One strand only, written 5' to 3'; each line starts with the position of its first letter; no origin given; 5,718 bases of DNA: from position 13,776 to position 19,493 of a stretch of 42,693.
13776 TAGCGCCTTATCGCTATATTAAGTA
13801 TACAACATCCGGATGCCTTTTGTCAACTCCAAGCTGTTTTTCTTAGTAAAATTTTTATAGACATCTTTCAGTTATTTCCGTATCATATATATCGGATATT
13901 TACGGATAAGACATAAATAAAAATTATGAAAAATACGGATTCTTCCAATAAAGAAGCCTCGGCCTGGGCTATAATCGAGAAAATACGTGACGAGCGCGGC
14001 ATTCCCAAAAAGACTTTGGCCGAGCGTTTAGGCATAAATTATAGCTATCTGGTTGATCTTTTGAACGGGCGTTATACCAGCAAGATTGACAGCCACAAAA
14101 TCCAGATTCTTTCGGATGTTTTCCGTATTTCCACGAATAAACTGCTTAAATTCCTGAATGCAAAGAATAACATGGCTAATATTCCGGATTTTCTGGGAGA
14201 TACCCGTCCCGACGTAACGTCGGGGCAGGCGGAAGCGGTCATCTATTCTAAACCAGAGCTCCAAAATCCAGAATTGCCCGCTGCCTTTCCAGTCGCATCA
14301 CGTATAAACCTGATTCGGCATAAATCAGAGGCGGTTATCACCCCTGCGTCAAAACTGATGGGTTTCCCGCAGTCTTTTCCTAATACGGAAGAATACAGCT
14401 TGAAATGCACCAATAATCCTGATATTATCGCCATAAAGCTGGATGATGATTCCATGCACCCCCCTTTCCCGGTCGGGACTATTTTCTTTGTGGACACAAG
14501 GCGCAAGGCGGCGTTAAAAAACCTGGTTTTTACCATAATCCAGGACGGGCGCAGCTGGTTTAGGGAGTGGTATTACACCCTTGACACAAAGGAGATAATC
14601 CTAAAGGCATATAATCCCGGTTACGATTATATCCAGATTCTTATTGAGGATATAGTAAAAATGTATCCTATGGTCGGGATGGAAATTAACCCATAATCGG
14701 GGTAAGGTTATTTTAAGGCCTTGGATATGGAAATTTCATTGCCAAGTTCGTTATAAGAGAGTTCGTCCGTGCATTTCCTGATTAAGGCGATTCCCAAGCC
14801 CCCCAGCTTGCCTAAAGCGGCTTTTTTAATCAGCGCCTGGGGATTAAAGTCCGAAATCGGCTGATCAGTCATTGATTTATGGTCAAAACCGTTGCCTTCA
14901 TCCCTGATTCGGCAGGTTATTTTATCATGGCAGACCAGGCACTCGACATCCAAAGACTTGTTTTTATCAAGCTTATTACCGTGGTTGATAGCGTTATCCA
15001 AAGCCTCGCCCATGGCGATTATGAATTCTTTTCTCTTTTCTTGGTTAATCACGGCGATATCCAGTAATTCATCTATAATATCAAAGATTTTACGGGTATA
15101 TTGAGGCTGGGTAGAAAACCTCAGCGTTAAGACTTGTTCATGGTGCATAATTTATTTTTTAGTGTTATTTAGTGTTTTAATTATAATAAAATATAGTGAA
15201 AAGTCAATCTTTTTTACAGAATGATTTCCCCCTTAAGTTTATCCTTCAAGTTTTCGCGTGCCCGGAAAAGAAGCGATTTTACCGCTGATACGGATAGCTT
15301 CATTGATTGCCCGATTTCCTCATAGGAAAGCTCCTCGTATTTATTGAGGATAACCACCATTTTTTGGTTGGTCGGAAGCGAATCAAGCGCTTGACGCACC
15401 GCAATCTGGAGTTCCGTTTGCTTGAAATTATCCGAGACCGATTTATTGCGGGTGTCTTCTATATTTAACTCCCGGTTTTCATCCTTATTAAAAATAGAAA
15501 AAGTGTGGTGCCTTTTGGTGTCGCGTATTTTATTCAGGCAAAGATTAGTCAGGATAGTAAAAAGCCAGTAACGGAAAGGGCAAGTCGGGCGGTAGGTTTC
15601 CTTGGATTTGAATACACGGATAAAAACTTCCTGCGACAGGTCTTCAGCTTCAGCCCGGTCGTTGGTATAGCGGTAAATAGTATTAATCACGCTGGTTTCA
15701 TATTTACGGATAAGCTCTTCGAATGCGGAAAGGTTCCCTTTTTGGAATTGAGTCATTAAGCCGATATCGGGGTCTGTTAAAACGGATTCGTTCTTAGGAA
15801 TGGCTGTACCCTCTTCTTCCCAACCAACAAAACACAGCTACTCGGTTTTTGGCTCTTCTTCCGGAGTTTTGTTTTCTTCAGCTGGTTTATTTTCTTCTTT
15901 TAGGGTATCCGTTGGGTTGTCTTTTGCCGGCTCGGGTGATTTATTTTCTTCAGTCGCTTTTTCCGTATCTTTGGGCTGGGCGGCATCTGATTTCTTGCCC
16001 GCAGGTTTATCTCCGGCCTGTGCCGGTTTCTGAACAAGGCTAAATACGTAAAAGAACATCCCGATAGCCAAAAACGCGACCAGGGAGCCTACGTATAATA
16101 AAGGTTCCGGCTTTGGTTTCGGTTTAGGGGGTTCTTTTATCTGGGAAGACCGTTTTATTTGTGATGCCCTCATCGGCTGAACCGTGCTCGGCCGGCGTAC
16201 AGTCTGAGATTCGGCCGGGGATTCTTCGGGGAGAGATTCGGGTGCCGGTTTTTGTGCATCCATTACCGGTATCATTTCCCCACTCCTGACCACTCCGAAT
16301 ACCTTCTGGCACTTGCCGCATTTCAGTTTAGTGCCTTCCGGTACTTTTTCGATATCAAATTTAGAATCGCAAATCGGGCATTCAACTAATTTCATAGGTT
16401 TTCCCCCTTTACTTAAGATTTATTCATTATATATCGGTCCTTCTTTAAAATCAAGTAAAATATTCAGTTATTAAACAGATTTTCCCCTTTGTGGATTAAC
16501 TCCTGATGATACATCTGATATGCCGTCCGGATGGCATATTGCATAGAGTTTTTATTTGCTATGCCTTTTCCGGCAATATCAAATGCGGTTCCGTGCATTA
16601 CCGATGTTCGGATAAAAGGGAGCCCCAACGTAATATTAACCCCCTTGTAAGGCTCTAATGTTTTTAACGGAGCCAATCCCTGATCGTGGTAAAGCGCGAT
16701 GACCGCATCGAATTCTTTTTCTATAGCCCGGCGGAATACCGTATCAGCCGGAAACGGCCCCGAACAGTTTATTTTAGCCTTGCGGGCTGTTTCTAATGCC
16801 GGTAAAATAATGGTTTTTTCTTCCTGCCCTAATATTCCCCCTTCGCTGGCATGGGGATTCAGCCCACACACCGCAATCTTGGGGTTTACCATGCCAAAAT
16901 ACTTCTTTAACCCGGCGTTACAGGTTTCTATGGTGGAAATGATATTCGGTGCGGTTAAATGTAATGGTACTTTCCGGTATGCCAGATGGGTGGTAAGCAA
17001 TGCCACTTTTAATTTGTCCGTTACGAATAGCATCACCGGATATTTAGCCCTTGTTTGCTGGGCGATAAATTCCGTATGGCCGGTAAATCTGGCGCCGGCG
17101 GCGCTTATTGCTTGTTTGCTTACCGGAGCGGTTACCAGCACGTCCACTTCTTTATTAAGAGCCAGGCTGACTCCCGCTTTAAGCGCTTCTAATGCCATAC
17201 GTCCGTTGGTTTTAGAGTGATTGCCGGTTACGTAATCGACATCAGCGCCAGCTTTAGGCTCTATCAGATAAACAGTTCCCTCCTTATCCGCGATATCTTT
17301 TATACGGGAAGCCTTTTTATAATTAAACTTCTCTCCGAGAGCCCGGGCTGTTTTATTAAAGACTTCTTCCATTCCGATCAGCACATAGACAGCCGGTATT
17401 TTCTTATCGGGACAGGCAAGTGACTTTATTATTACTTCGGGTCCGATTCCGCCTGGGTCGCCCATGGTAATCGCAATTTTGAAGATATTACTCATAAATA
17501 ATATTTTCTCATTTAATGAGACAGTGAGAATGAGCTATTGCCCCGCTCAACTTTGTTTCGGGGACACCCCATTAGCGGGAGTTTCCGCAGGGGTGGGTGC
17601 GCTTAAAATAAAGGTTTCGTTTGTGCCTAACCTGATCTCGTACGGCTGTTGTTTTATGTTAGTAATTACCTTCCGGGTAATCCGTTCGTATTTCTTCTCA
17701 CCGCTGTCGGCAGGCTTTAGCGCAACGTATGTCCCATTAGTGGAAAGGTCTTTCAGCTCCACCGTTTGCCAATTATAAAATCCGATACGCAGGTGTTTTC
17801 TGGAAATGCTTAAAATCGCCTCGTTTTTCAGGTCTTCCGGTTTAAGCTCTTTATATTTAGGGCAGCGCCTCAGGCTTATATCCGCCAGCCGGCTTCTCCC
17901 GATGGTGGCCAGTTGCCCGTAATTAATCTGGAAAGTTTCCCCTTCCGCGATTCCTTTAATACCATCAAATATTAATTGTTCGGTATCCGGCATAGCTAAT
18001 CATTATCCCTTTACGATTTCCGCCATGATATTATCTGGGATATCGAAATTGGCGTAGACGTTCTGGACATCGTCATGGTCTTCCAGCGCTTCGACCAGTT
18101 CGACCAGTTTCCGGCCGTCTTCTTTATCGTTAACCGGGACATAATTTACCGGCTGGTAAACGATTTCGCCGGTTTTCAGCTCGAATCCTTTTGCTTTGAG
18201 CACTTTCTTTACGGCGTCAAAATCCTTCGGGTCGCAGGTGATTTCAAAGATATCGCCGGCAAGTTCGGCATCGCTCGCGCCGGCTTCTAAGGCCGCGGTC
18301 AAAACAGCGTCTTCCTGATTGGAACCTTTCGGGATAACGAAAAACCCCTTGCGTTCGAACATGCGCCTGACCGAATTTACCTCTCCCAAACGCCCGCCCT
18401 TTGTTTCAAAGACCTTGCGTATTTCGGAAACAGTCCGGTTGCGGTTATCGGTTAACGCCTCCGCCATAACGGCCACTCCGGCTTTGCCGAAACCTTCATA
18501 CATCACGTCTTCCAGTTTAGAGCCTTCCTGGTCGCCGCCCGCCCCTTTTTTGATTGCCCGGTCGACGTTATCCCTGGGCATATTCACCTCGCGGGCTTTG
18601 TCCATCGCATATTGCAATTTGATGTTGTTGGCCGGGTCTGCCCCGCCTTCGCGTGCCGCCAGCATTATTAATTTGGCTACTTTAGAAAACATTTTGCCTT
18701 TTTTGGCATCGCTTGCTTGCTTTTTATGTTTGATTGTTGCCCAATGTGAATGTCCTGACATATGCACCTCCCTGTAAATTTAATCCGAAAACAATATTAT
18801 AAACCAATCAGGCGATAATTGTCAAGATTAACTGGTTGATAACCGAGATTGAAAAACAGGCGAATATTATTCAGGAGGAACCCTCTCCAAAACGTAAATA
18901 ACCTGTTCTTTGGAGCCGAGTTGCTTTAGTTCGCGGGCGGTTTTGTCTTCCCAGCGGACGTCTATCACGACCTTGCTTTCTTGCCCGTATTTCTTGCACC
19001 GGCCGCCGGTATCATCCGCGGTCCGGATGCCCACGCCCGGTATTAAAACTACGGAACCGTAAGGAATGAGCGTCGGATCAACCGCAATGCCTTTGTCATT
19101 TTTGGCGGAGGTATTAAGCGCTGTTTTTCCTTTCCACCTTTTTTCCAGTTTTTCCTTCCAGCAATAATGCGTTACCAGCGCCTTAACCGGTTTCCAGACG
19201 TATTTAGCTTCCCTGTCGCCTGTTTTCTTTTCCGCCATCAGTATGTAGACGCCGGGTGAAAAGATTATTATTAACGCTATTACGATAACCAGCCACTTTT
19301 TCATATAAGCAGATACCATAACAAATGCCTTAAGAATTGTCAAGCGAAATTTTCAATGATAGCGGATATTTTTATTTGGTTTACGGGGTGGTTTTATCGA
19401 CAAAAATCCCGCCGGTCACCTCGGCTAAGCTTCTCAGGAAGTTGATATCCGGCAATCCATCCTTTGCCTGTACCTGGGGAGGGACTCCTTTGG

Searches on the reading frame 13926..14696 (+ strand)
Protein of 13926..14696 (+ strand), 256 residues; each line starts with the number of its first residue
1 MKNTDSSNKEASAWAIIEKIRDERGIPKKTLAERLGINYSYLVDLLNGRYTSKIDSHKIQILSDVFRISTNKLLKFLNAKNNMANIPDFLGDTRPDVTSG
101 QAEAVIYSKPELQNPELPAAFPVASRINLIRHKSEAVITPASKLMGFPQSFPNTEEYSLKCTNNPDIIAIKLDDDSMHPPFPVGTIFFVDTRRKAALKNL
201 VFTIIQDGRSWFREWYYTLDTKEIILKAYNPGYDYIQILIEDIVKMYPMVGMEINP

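Call 7: search_protein_families(library=pfam, proteins=[window:13926-14696:+], max_evalue=0.001)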
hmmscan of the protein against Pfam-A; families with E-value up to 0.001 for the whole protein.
window:13926-14696:+ (256 aa): 3 families
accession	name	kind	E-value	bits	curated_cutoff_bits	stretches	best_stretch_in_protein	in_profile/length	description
PF00717.28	Peptidase_S24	-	1.5e-07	31.6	23.3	1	160-240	27-105/116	Peptidase S24-like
PF01381.28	HTH_3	-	3.6e-07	30.5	23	1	17-72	1-54/55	Helix-turn-helix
PF12844.13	HTH_19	-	0.00044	20.5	30.2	1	17-74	4-59/64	Helix-turn-helix domain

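Call 56: search_protein_families(library=ncbifam, proteins=[window:13926-14696:+], max_evalue=0.01)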
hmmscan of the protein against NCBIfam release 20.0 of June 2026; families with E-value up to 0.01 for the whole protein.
window:13926-14696:+ (256 aa): 2 families
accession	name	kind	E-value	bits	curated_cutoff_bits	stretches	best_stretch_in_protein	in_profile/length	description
NF048000.1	ECH1013_TF_S24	equivalog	0.00032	20.6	300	0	17-76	7-65/204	ECH_1013 family putative transcriptional regulator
NF010465.0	PRK13890.1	equivalog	0.0035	17.4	96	1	17-50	10-43/121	conjugal transfer protein TrbA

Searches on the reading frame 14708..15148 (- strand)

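Call 7: search_protein_families(library=pfam, proteins=[window:14708-15148:-], max_evalue=0.001)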
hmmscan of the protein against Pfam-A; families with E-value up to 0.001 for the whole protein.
window:14708-15148:- (146 aa): 3 families
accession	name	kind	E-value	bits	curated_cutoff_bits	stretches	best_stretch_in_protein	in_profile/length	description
PF13581.12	HATPase_c_2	-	2.5e-20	73.2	27.4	1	11-143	1-127/127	Histidine kinase-like ATPase domain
PF02518.31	HATPase_c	-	5e-06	27.4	26.4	1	44-129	8-86/111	Histidine kinase-, DNA gyrase B-, and HSP90-like ATPase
PF14501.12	HATPase_c_5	-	0.00042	20.6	22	1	40-129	4-81/102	GHKL domain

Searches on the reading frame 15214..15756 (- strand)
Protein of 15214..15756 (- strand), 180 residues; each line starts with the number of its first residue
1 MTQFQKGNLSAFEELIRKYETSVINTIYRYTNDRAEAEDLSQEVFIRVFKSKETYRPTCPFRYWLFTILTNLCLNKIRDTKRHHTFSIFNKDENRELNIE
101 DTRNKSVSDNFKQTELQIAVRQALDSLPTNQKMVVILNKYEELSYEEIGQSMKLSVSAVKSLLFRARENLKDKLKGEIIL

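Call 7: search_protein_families(library=pfam, proteins=[window:15214-15756:-], max_evalue=0.001)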
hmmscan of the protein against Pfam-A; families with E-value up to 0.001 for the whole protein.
window:15214-15756:- (180 aa): 4 families
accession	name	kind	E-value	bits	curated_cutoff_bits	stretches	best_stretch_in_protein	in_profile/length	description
PF04542.20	Sigma70_r2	-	3.2e-18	65.7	24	1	15-82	1-70/71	Sigma-70 region 2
PF08281.18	Sigma70_r4_2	-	1.1e-15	57.5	25.7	1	119-170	3-54/54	Sigma-70, region 4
PF04545.22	Sigma70_r4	-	5.3e-13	48.7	24.1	1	123-171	1-49/50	Sigma-70, region 4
PF07638.17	Sigma70_ECF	-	3e-05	24.4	21.1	1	11-175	18-184/185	ECF sigma factor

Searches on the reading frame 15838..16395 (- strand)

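Call 7: search_protein_families(library=pfam, proteins=[window:15838-16395:-], max_evalue=0.001)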
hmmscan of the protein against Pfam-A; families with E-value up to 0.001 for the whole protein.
window:15838-16395:- (185 aa): 2 families
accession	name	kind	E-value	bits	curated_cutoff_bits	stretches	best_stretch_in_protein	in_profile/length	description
PF13717.11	Zn_ribbon_4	-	3.1e-06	27.4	30.3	1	4-33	3-35/36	zinc-ribbon domain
PF13719.11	Zn_ribbon_5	-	2.7e-05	24.3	29.3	1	4-34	3-36/37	zinc-ribbon domain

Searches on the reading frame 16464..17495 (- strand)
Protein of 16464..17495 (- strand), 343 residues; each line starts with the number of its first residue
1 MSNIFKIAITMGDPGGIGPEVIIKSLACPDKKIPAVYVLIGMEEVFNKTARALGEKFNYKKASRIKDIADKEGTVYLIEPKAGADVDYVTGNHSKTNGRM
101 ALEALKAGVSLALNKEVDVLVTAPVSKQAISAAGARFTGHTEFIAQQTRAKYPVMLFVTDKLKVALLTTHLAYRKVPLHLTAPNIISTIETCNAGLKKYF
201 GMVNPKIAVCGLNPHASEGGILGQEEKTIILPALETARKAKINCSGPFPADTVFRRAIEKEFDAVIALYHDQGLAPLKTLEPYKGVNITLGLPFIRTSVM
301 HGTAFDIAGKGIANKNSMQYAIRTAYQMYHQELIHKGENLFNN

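Call 7: search_protein_families(library=pfam, proteins=[window:16464-17495:-], max_evalue=0.001)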
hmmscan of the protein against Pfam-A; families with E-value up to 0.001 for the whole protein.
window:16464-17495:- (343 aa): 1 family
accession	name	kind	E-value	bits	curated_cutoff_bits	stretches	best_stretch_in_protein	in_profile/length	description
PF04166.17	PdxA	-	5.1e-102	341.5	27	1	37-325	5-286/286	Pyridoxal phosphate biosynthetic protein PdxA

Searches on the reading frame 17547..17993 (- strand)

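Call 7: search_protein_families(library=pfam, proteins=[window:17547-17993:-], max_evalue=0.001)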
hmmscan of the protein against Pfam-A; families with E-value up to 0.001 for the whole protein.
window:17547-17993:- (148 aa): 1 family
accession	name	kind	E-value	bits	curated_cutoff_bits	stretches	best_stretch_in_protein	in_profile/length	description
PF00498.31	FHA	-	1.8e-07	31.9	20.7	1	30-96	2-52/67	FHA domain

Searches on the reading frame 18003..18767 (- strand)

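Call 7: search_protein_families(library=pfam, proteins=[window:18003-18767:-], max_evalue=0.001)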
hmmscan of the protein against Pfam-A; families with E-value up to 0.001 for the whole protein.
window:18003-18767:- (254 aa): 2 families
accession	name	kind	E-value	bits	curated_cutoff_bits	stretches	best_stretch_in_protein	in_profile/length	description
PF01709.26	Transcrip_reg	-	5.9e-54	182.5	27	1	86-241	2-160/160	TACO1/YebC second and third domain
PF20772.2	TACO1_YebC_N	-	1.5e-29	102.7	36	1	7-77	1-72/73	TACO1/YebC protein N-terminal domain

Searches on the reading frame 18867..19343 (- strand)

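Call 8: search_protein_families(library=pfam, proteins=[window:18867-19343:-], max_evalue=0.001)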
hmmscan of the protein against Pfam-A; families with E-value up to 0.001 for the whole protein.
window:18867-19343:- (158 aa): 1 family
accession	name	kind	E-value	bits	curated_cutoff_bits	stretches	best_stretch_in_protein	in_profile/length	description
PF06725.17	3D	-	4.9e-06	27.1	23.8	1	86-117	3-41/72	3D domain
